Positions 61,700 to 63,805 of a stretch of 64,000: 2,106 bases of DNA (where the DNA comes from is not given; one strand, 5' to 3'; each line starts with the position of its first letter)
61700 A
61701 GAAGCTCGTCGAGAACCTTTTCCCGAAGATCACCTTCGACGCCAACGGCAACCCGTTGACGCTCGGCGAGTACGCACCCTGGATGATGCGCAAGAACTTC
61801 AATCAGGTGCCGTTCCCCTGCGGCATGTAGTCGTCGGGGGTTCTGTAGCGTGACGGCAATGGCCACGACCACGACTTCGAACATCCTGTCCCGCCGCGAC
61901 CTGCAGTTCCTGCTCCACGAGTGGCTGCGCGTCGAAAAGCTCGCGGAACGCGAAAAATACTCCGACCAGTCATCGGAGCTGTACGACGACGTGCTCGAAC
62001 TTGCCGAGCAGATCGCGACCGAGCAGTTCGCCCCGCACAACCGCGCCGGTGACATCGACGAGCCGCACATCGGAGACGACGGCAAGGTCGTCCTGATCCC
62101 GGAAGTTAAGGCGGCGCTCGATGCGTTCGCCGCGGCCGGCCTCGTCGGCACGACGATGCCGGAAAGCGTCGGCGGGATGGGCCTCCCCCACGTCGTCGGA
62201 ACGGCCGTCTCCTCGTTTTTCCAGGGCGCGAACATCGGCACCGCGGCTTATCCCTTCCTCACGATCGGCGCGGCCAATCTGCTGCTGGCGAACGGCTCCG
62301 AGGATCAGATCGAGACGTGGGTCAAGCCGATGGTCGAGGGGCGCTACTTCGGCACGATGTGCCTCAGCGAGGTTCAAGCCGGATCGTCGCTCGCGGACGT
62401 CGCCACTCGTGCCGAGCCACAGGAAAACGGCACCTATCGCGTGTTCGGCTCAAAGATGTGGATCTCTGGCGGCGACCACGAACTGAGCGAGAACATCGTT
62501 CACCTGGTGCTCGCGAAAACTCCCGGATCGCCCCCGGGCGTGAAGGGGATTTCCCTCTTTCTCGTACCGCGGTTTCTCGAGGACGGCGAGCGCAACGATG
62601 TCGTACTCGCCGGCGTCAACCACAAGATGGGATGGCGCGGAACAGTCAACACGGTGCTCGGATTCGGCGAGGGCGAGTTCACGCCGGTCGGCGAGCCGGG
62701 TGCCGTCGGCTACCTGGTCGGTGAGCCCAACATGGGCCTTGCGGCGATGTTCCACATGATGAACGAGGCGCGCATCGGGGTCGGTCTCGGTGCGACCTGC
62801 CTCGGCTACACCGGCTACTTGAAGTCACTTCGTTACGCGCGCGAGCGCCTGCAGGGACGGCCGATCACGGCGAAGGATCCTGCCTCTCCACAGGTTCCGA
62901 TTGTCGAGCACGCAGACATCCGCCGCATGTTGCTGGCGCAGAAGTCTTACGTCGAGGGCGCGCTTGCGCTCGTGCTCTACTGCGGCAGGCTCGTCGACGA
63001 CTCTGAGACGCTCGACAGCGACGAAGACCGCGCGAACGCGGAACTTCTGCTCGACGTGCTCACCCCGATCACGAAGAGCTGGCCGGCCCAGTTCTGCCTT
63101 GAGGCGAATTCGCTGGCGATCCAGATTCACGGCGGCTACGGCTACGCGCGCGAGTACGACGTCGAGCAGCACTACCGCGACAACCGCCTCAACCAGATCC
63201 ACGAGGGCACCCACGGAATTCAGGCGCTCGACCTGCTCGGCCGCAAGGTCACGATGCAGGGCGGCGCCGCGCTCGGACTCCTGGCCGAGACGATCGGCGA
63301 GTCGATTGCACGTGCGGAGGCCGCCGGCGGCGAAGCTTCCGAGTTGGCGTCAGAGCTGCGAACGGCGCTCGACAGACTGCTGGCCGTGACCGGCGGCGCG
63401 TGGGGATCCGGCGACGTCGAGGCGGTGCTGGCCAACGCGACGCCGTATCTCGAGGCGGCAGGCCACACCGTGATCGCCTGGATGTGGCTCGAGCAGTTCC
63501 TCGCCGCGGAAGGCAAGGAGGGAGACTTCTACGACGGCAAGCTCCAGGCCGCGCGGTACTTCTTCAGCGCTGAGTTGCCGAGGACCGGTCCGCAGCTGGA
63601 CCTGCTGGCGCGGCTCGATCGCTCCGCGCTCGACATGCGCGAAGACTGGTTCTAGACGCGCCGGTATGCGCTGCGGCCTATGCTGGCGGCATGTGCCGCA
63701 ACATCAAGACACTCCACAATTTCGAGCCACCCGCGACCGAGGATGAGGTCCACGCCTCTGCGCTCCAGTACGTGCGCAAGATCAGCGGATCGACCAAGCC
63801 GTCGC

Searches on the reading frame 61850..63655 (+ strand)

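Call 26: search_protein_families(library=pfam, proteins=[window:61850-63655:+], max_evalue=0.000001)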
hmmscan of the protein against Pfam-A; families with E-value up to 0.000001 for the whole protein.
window:61850-63655:+ (601 aa): 4 families
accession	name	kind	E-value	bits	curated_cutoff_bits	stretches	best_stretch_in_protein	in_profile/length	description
PF12806.12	Acyl-CoA_dh_C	-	1.1e-29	103.5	30.3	1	479-596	2-123/124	Acetyl-CoA dehydrogenase C-terminal like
PF00441.29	Acyl-CoA_dh_1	-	6.7e-17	62.5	22.4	1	294-461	1-144/150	Acyl-CoA dehydrogenase, C-terminal domain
PF02771.21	Acyl-CoA_dh_N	-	1.6e-09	38.6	22.9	1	50-164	9-112/113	Acyl-CoA dehydrogenase, N-terminal domain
PF02770.24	Acyl-CoA_dh_M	-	5e-09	36.7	33.3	1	170-265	2-87/97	Acyl-CoA dehydrogenase, middle domain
